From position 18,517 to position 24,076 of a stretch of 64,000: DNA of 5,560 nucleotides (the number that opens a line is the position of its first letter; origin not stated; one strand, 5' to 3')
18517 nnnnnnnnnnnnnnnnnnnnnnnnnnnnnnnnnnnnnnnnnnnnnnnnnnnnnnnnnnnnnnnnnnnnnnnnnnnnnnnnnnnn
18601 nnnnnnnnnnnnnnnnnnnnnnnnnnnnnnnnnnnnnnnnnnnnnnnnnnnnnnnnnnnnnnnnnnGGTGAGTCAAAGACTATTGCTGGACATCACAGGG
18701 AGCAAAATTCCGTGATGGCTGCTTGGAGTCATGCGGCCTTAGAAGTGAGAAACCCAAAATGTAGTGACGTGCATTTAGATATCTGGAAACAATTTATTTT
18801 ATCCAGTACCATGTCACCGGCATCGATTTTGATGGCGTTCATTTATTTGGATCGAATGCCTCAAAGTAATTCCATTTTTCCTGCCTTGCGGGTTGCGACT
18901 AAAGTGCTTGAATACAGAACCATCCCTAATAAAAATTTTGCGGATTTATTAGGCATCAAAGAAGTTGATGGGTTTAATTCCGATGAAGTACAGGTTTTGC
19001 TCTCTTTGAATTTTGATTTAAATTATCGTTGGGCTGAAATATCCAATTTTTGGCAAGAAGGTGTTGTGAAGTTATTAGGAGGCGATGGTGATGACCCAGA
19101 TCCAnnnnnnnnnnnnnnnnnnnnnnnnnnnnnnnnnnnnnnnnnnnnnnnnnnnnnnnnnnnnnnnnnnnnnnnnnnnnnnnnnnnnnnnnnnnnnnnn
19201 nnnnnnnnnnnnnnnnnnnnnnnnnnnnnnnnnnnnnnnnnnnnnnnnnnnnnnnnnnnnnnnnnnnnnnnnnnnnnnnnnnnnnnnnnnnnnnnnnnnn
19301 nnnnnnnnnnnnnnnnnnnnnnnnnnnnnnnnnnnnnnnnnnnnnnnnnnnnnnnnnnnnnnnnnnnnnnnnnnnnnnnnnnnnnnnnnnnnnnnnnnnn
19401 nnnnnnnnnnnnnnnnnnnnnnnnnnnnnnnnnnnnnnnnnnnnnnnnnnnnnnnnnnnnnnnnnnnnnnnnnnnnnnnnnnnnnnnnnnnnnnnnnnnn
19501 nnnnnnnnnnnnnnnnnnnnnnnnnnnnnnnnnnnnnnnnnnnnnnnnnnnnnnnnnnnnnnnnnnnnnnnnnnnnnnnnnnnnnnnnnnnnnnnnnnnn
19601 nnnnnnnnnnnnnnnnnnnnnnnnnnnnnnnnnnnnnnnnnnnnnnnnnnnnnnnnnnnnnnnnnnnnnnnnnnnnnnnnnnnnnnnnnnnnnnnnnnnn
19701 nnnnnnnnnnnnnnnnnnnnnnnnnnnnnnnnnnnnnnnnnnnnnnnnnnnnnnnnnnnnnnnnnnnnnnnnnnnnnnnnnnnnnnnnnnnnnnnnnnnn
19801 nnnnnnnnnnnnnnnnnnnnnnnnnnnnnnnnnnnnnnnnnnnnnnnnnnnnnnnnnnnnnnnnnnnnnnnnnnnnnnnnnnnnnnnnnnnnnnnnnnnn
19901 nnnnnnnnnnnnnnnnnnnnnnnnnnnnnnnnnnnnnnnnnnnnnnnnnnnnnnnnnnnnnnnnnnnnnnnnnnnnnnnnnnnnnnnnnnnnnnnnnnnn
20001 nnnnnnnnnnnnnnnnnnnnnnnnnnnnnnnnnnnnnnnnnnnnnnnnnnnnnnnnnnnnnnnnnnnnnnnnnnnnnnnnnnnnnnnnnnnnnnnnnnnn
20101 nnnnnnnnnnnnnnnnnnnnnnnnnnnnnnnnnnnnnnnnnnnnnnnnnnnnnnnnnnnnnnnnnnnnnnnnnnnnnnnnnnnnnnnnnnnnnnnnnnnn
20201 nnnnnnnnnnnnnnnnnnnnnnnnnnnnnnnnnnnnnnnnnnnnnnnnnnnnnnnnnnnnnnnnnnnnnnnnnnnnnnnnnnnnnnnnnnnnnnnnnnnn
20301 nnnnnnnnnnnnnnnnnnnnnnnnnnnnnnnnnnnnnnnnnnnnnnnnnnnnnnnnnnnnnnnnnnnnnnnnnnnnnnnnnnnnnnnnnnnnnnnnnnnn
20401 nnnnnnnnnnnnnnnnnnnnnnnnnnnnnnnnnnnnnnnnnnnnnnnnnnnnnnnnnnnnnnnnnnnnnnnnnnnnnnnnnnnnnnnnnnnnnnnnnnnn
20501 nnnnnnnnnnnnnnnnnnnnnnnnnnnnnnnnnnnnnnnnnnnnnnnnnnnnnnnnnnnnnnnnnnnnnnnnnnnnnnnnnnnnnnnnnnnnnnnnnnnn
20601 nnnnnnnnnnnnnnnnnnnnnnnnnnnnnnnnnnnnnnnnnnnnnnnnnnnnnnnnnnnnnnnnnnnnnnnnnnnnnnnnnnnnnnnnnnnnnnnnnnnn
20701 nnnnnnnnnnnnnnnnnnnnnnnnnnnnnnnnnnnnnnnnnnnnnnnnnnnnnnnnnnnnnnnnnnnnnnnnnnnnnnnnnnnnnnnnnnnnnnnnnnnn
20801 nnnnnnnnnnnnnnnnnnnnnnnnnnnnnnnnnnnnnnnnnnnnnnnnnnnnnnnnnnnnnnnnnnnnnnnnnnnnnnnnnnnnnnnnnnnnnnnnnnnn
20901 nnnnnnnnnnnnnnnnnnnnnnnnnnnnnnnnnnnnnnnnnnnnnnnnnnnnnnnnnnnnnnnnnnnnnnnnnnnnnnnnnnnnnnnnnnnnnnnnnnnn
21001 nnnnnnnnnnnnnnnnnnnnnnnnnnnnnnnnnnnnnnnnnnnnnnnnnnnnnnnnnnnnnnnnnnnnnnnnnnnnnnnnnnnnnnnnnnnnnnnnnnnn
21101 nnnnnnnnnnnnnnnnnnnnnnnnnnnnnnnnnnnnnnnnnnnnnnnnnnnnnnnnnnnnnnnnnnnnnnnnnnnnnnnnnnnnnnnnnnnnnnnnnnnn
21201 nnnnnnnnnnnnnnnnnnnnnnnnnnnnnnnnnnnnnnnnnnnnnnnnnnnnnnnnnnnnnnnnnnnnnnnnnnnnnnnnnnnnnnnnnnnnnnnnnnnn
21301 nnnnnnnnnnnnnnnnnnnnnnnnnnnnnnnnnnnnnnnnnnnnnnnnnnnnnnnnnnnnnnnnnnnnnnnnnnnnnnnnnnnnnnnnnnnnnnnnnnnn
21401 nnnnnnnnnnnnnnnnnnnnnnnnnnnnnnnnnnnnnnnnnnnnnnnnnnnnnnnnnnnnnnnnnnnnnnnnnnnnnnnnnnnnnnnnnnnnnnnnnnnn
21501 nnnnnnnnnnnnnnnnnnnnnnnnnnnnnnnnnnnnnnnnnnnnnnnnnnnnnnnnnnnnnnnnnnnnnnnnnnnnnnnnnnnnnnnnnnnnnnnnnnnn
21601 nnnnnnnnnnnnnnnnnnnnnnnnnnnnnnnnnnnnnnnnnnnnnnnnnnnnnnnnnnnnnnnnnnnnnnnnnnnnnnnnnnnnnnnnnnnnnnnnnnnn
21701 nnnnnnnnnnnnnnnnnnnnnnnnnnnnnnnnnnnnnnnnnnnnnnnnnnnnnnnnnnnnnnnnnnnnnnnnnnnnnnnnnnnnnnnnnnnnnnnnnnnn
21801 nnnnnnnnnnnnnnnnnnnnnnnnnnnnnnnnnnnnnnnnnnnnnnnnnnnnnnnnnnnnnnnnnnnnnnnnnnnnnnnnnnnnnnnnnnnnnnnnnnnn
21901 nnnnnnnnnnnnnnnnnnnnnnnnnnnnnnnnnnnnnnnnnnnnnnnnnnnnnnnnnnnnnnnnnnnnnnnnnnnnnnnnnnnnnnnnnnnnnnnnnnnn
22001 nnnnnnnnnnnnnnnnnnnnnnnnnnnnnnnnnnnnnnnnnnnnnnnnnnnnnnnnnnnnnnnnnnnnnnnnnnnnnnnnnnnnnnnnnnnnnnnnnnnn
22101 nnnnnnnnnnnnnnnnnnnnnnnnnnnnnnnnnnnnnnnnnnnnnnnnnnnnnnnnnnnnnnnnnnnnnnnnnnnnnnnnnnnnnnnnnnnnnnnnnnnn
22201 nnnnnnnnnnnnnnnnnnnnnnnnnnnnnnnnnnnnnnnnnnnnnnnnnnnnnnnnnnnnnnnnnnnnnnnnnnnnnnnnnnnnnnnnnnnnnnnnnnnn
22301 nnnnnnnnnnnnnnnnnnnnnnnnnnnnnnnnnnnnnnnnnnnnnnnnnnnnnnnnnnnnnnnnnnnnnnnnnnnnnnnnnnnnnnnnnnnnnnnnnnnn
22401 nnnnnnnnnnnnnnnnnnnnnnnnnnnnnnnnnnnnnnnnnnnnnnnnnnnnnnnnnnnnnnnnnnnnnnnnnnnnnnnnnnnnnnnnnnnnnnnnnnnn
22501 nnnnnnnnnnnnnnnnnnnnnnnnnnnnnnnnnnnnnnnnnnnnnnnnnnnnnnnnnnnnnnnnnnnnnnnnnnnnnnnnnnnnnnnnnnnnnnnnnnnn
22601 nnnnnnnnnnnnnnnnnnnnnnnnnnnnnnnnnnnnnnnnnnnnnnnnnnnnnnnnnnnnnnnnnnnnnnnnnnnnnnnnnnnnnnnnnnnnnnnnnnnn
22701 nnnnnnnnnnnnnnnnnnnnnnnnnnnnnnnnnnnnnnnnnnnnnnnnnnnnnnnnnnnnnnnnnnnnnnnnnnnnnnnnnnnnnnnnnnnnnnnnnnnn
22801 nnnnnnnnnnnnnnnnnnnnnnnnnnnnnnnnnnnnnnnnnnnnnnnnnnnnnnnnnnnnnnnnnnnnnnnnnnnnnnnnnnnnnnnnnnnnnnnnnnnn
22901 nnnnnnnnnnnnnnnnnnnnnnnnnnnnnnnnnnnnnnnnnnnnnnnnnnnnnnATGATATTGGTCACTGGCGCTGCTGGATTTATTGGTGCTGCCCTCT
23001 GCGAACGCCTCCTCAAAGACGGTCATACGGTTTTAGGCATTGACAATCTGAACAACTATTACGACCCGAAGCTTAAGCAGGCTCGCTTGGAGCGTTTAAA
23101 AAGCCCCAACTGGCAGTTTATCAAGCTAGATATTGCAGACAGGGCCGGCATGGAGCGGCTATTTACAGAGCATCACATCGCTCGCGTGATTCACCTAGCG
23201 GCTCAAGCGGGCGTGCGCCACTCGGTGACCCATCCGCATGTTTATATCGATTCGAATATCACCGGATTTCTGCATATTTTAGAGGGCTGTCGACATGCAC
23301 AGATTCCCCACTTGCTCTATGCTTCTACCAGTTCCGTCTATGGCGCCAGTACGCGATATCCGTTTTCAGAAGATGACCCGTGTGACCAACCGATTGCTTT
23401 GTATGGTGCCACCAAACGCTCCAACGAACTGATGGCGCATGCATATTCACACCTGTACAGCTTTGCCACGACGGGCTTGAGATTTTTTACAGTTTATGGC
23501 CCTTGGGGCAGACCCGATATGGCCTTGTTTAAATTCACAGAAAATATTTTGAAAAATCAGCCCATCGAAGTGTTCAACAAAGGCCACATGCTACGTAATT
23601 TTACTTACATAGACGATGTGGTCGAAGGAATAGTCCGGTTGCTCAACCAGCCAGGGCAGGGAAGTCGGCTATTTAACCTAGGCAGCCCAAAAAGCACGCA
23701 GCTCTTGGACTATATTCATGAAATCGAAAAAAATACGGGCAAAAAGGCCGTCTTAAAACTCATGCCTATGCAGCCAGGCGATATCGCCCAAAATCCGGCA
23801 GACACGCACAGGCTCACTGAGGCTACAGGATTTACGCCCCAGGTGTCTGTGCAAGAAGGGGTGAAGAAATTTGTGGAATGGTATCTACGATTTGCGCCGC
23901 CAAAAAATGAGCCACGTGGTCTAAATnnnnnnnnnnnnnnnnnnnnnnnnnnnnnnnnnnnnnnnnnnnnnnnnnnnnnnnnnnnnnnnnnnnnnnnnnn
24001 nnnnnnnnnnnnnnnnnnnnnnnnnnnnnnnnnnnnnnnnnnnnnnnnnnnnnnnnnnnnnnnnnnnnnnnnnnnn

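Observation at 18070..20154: Cyclin-like box fused to a CDK-like kinase in one bacterial polypeptide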

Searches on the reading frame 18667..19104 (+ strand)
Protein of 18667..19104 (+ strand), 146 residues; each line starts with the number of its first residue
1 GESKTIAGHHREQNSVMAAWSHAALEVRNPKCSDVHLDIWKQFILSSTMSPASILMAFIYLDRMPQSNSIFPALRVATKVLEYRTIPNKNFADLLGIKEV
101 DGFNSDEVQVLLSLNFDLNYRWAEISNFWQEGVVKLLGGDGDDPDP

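Call 21: search_solved_structures(query=window:18667-19104:+, max_evalue=10, show_alignments=5)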
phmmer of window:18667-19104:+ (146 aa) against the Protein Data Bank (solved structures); distinct sequences matched with E-value up to 10: 3.
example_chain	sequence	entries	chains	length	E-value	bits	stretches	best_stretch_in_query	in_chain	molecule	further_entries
3bge_A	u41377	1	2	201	0.96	12.7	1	28-79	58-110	Predicted ATPase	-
9kmd_A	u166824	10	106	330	1.1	12.5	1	2-59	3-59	Outer mitochondrial transmembrane helix translocase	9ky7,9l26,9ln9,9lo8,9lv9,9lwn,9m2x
9l3m_A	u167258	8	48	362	1.3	12.3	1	2-59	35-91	Outer mitochondrial transmembrane helix translocase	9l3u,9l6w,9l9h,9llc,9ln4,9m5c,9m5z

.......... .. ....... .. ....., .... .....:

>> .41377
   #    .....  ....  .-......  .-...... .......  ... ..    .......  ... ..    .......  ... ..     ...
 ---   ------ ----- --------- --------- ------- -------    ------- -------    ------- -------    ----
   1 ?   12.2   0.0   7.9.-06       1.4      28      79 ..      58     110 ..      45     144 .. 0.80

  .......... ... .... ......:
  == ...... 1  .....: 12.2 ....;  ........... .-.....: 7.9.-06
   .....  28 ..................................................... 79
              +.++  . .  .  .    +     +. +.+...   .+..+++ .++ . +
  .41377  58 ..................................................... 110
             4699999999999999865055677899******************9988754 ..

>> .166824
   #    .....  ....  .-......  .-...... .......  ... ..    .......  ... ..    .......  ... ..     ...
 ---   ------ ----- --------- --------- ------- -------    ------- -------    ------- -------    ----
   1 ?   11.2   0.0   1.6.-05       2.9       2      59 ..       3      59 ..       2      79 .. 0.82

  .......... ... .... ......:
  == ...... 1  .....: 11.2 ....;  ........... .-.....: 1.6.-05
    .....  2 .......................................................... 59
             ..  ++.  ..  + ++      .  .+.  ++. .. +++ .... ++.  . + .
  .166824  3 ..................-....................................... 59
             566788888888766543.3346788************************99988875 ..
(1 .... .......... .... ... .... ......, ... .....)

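Call 48: search_protein_families(library=pfam, proteins=[window:18667-19104:+], max_evalue=10)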
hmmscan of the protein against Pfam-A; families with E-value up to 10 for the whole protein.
seq(146 aa): 1 family
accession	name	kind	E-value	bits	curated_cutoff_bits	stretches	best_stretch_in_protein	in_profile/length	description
PF08613.16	Cyclin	-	0.003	18.4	21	1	72-118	104-149/149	Cyclin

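Call 68: predict_structure(alignment_id=A3)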
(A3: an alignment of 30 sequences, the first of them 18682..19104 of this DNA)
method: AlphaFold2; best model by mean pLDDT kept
length: 141 residues; sequences in the alignment: 30
mean_pLDDT: 49.9   pTM: 0.31
mean pLDDT of the five models: 49.9, 48.0, 47.7, 44.9, 44.5
residues with pLDDT >= 90: 0; 70-90: 3; 50-70: 66; < 50: 72
segments of 3 or more residues with pLDDT < 50: 1-22, 24-27, 78-99, 102-104, 106-115
pLDDT, mean of each block of 10 residues (from residue 1): 37 41 47 63 69 63 50 51 38 41 48 50 54 48 44
secondary structure, 60 per line:
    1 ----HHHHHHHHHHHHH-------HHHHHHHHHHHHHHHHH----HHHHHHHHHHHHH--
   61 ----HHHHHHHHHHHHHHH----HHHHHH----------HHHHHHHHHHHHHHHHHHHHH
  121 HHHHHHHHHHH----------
elements in order: H5-17 H25-41 H46-58 H65-79 H84-89 H100-131

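Call 71: fold_search(model_id=the predicted structure, library=pdb)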
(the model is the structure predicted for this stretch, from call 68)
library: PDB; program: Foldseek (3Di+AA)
matches with E <= 10: 7; with E <= 0.001: 0
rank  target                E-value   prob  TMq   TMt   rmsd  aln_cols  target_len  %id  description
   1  2hwj_B                8.0e+00  0.03  0.17  0.13   4.0        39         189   26  Crystal structure of protein Atu1540 from Agrobacterium tumefaciens (released 2006-08-29)
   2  7xyq_B                8.5e+00  0.04  0.20  0.22   5.2        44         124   14  Crystal strucutre of PD-L1 and the computationally designed DBL1_03 protein binder (released 2023-04-12)
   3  2ztc_B                9.1e+00  0.07  0.24  0.19   3.0        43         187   14  MtRuvA Form II (released 2009-05-05)
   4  6so5_C                9.1e+00  0.01  0.17  0.17  23.4       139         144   14  Homo sapiens WRB/CAML heterotetramer in complex with a TRC40 dimer (released 2020-09-09)
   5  1r4g_MODEL_1_A        9.8e+00  0.08  0.27  0.58   3.0        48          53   17  Solution structure of the Sendai virus protein X C-subdomain (released 2004-03-09)
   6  7oa5_G                9.8e+00  0.03  0.23  0.19   7.8        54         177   15  RUVA COMPLEXED TO A HOLLIDAY JUNCTION. (released 2021-04-28)
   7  8fpg_B                9.8e+00  0.01  0.19  0.18  15.6       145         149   14  GluA2 flip Q isoform of AMPA receptor in complex with gain-of-function TARP gamma-2, with 10mM CaCl2, 150mM NaCl, 1mM  (released 2024-02-28)

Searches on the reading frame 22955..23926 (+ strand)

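Call 84: search_protein_families(library=pfam, proteins=[window:22955-23926:+], max_evalue=0.001)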
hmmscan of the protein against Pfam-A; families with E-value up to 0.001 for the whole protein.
window:22955-23926:+ (324 aa): 10 families
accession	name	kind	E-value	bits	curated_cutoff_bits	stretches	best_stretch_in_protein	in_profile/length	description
PF01370.27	Epimerase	-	1.6e-60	205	20.9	1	2-243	1-240/240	NAD dependent epimerase/dehydratase family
PF16363.11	GDP_Man_Dehyd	-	1.4e-51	176.4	27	1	3-305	1-331/332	GDP-mannose 4,6 dehydratase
PF04321.23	RmlD_sub_bind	-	2.4e-19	69.9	27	1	2-286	3-252/287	RmlD substrate binding domain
PF01073.25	3Beta_HSD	-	5.3e-19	68.7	22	1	3-227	1-226/280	3-beta hydroxysteroid dehydrogenase/isomerase family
PF02719.21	Polysacc_synt_2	-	2.4e-17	63.5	20.2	1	2-262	1-248/293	Polysaccharide biosynthesis protein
PF00106.31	adh_short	-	1.3e-07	31.8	26.6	1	2-93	3-100/195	short chain dehydrogenase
PF07993.18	NAD_binding_4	-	1.8e-06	27.8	20.1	1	4-139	1-150/258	Male sterility protein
PF08659.16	KR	-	8.3e-05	23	22.6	1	2-134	3-146/180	KR domain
PF05368.20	NmrA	-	0.00035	20.7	27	1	2-74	5-71/298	NmrA-like family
PF13460.12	NAD_binding_10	-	0.00037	20.9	27.2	1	6-132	1-105/184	NAD(P)H-binding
